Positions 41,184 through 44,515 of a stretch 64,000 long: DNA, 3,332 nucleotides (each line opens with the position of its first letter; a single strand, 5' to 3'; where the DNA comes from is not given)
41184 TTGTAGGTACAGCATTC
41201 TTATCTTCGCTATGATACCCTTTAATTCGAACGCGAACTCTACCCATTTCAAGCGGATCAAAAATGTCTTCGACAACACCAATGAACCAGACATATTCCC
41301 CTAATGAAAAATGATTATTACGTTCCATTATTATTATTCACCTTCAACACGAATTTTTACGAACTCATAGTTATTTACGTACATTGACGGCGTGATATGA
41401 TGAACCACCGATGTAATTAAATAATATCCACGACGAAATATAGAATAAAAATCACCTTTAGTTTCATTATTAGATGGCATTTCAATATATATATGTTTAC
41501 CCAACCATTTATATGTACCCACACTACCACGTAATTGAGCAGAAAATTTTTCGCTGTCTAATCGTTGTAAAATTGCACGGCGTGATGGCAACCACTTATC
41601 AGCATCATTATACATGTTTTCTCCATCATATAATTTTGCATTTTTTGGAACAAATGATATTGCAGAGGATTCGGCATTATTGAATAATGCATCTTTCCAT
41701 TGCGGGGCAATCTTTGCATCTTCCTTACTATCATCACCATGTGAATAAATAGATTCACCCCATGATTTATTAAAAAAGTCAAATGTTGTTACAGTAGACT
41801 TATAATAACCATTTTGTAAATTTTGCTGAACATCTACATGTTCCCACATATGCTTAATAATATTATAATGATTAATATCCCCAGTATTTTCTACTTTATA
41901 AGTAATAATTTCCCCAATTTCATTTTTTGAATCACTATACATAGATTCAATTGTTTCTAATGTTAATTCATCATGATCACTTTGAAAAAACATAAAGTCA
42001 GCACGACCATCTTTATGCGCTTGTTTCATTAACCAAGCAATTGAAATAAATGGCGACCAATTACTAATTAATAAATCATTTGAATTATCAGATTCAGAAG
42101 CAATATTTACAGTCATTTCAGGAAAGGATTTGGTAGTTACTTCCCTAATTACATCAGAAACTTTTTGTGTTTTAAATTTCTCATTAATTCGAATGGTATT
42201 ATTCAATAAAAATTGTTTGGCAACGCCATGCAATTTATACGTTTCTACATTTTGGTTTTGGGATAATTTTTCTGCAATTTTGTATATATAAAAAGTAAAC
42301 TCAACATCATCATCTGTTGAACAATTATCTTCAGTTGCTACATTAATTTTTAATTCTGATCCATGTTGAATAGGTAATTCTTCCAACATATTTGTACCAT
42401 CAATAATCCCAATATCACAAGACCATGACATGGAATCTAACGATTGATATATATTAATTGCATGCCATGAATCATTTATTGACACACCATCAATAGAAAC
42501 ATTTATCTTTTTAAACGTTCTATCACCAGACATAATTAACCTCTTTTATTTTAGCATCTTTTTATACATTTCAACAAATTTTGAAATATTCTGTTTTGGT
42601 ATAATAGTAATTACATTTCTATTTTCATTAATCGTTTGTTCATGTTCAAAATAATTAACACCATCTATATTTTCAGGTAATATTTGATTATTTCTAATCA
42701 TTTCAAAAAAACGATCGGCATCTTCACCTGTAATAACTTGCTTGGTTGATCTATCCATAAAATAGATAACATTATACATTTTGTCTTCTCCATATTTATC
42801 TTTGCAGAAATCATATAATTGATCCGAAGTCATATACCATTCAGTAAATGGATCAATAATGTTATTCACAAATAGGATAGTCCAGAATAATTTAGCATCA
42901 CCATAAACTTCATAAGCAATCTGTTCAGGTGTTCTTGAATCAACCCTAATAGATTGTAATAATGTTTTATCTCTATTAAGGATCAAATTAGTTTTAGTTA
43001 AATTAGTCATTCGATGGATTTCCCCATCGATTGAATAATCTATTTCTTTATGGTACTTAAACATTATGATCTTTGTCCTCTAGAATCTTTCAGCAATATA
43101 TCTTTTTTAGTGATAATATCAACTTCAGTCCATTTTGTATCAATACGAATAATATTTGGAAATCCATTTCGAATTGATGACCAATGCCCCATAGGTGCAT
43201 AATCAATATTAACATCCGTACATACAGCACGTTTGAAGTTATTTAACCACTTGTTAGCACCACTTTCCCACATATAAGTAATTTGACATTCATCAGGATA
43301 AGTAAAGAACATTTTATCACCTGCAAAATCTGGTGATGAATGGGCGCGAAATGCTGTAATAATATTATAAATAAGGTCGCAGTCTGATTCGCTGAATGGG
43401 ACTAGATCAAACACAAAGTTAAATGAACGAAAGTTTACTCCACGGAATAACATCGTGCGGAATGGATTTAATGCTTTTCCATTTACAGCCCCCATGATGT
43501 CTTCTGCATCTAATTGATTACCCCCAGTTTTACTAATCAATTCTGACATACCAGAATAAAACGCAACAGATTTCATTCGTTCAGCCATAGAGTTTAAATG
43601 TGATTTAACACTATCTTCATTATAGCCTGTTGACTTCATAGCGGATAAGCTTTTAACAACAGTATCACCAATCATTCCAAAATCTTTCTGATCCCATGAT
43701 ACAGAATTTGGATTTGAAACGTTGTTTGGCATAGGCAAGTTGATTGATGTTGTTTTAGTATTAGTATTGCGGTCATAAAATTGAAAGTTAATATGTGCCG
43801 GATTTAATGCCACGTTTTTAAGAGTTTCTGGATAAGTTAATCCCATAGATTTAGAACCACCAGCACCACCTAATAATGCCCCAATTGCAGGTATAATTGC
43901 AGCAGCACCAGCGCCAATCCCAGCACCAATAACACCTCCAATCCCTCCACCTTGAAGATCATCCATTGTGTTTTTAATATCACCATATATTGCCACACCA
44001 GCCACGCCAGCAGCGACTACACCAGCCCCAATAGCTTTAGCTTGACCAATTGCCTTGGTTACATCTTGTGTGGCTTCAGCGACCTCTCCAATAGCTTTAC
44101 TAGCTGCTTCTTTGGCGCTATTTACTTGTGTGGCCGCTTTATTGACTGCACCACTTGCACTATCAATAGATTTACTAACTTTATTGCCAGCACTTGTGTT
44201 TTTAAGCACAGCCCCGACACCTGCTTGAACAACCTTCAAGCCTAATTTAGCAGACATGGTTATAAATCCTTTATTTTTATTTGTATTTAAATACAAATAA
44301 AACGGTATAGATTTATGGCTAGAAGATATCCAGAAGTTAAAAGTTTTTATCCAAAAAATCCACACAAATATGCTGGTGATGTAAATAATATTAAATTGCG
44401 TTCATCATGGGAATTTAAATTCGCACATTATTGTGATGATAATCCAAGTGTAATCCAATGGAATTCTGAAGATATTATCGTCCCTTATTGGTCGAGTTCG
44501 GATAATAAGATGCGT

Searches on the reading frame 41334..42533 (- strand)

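Call 50: search_protein_families(library=phrogs, proteins=[window:41334-42533:-], max_evalue=0.0001)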
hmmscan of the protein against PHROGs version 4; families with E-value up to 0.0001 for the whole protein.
window:41334-42533:- (399 aa): 1 family
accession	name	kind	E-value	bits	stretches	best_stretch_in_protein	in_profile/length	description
phrog_350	-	tail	5.8e-54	184.7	1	11-391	23-423/436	tail protein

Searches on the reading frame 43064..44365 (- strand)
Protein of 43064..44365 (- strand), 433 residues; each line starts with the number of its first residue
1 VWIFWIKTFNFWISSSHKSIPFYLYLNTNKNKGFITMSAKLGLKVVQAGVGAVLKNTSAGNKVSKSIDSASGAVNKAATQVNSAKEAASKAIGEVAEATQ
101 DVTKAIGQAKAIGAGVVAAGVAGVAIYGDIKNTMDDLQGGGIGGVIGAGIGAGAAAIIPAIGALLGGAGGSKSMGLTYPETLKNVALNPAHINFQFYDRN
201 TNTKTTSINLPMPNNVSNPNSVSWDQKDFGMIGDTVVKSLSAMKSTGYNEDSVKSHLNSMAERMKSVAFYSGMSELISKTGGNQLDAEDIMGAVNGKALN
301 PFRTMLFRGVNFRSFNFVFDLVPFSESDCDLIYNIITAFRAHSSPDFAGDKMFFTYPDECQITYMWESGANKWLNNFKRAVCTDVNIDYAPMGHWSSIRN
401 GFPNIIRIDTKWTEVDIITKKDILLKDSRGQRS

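Call 50: search_protein_families(library=phrogs, proteins=[window:43064-44365:-], max_evalue=0.0001)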
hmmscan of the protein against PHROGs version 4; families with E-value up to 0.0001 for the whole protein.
window:43064-44365:- (433 aa): 1 family
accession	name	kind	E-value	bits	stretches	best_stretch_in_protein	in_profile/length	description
phrog_230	-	tail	3.6e-56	192.5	1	168-423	321-582/628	baseplate tail tube cap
